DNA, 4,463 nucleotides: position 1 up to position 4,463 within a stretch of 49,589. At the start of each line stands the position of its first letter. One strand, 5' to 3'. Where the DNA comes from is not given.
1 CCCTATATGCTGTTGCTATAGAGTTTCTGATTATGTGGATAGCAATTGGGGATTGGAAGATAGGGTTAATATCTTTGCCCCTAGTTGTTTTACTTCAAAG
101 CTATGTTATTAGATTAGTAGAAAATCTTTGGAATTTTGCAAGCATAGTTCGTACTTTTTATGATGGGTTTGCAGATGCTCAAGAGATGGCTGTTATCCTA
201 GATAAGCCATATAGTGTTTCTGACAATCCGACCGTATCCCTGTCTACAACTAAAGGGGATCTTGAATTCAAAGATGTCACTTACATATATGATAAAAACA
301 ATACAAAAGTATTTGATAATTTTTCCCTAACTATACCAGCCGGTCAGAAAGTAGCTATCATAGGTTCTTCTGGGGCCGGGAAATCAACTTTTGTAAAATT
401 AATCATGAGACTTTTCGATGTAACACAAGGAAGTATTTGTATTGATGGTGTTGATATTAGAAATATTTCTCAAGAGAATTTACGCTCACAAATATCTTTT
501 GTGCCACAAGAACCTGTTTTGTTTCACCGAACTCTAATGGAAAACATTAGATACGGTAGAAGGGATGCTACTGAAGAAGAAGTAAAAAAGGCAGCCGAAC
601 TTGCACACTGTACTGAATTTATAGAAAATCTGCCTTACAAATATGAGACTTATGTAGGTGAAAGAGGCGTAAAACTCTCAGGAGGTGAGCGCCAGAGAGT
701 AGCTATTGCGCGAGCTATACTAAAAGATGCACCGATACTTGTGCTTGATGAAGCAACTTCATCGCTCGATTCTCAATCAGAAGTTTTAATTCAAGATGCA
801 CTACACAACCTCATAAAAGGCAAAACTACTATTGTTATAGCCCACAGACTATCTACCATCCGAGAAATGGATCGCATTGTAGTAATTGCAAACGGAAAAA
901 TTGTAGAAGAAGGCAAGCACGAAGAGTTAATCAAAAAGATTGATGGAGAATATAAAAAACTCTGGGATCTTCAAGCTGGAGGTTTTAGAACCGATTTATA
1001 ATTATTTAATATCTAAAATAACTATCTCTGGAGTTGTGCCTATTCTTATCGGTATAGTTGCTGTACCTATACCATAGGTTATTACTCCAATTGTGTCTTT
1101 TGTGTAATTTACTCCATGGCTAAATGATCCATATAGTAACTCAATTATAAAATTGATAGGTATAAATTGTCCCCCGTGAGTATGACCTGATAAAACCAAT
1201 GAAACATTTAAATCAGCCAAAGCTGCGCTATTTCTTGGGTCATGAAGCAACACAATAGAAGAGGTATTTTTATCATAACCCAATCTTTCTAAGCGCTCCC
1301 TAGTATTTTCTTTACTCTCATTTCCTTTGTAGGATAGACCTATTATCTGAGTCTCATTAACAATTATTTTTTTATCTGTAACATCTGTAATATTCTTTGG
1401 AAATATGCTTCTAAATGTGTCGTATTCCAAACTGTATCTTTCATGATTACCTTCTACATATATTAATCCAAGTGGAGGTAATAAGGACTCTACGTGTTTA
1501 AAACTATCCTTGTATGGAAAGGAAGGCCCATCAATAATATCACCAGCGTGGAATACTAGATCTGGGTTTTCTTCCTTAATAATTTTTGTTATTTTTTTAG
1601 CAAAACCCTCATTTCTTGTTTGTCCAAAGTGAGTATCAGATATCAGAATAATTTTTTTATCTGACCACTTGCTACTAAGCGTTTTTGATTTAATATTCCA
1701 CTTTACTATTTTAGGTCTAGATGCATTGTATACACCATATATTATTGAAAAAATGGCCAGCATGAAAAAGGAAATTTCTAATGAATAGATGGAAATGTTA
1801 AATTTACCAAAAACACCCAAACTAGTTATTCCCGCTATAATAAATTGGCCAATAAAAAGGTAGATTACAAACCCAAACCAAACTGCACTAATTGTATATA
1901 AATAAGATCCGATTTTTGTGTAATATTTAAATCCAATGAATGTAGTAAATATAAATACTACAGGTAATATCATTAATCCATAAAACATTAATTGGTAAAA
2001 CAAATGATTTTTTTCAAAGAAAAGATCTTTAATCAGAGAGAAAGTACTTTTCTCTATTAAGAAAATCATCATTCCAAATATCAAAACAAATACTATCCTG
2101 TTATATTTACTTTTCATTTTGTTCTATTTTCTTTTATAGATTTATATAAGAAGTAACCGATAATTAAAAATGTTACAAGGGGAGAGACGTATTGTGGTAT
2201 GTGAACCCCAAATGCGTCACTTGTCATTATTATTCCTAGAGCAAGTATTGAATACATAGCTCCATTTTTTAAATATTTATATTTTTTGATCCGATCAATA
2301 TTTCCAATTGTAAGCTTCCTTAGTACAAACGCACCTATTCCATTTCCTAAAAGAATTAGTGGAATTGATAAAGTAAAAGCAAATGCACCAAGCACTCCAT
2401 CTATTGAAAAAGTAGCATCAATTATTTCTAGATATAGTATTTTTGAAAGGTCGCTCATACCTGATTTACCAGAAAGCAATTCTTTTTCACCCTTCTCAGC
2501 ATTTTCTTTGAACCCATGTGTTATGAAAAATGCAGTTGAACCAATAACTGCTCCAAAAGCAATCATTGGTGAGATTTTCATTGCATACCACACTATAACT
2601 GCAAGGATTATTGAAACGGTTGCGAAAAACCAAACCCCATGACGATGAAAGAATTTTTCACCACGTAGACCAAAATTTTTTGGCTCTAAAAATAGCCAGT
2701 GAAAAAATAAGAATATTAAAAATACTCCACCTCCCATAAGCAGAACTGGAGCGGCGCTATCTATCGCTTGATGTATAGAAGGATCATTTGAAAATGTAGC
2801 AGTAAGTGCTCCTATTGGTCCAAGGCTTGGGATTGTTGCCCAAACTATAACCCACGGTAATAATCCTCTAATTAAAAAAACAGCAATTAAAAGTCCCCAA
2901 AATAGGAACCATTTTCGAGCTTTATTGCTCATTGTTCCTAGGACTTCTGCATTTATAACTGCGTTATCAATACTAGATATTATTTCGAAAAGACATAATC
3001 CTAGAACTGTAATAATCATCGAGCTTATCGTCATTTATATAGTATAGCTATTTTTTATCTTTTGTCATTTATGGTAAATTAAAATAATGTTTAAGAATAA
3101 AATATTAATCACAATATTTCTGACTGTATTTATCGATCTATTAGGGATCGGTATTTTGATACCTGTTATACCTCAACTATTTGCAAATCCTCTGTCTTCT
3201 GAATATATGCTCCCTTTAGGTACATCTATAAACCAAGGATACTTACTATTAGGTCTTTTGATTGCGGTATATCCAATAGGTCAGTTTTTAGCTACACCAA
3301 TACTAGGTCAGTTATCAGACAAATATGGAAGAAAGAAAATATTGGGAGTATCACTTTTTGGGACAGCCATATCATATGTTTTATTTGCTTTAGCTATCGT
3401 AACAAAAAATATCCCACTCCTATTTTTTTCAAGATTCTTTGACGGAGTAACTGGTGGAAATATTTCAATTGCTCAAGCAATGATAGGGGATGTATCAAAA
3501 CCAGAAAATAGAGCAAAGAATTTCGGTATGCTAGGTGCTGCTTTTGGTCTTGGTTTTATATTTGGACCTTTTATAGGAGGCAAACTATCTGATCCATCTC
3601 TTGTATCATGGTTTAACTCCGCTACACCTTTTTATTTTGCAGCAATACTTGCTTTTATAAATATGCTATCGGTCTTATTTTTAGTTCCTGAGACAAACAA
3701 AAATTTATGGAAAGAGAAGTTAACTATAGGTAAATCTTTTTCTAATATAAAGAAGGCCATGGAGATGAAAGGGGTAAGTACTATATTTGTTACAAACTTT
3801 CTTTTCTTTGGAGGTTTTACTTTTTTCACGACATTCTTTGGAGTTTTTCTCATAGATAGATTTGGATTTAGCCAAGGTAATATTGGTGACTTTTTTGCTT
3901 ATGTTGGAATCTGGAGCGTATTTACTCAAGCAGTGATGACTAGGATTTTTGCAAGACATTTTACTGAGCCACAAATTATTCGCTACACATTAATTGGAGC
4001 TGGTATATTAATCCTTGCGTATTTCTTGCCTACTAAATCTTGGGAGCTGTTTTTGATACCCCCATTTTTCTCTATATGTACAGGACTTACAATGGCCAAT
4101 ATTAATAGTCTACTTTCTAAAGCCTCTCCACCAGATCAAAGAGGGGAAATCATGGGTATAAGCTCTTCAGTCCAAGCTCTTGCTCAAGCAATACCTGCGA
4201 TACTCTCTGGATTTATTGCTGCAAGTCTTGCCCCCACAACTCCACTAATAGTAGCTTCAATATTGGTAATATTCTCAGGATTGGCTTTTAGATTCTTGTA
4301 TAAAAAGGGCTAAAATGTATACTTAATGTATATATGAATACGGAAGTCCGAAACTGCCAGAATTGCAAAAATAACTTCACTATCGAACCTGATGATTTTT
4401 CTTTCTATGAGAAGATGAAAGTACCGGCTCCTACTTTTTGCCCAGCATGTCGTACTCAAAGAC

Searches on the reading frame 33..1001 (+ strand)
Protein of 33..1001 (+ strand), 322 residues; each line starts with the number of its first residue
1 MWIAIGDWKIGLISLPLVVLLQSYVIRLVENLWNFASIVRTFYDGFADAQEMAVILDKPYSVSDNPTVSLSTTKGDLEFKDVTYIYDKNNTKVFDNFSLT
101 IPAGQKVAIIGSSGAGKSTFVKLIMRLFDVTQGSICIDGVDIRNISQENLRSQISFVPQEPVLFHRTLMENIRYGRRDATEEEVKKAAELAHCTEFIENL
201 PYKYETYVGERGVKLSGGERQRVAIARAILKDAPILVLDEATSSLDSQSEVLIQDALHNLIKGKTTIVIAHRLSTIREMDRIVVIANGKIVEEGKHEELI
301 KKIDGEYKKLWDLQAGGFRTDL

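Call 11: search_protein_families(library=pfam, proteins=[window:33-1001:+], max_evalue=0.001)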
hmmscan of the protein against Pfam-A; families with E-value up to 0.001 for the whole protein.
window:33-1001:+ (322 aa): 4 families
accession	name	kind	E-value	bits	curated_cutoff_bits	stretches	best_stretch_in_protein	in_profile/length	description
PF00005.33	ABC_tran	-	2.2e-34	119.4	25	1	95-243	2-137/137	ABC transporter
PF02463.25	SMC_N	-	5e-09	36.4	40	1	159-286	135-212/220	RecF/RecN/SMC N terminal domain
PF13555.12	AAA_29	-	0.0005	20.2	27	1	92-127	10-45/61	P-loop containing region of AAA domain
PF01935.23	DUF87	-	0.00094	19.8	23.2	0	105-126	24-45/220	Helicase HerA, central domain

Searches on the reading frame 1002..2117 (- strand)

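Call 11: search_protein_families(library=pfam, proteins=[window:1002-2117:-], max_evalue=0.001)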
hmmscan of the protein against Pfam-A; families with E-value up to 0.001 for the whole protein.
window:1002-2117:- (371 aa): 2 families
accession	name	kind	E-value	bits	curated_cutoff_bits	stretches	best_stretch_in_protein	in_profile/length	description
PF00149.33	Metallophos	-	1.1e-15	59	21.5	1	155-315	2-190/191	Calcineurin-like phosphoesterase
PF12850.12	Metallophos_2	-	1.7e-11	44.8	27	1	155-315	2-118/154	Calcineurin-like phosphoesterase superfamily domain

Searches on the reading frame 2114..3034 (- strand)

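Call 11: search_protein_families(library=pfam, proteins=[window:2114-3034:-], max_evalue=0.001)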
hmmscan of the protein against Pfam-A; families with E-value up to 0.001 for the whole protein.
window:2114-3034:- (306 aa): 2 families
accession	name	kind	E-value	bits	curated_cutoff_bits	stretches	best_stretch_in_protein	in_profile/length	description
PF04332.21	DUF475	-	1.1e-51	176.9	27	1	22-305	1-292/293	Protein of unknown function (DUF475)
PF03741.22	TerC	-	4.1e-17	62.9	27.8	2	133-272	37-176/178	Integral membrane protein TerC family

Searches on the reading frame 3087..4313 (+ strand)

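Call 11: search_protein_families(library=pfam, proteins=[window:3087-4313:+], max_evalue=0.001)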
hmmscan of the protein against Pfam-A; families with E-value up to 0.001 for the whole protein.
window:3087-4313:+ (408 aa): 4 families
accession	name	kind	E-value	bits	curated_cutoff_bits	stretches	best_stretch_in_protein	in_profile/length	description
PF07690.21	MFS_1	-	3e-57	194.6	33.4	2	10-369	1-345/347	Major Facilitator Superfamily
PF12832.13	MFS_1_like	-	3.3e-18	66.3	25.2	1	53-377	34-361/373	MFS_1 like family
PF00083.30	Sugar_tr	-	1.4e-13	51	22.3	1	50-204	40-195/452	Sugar (and other) transporter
PF05977.19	MFS_3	-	2.6e-05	23.3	27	1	64-401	56-390/524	Transmembrane secretion effector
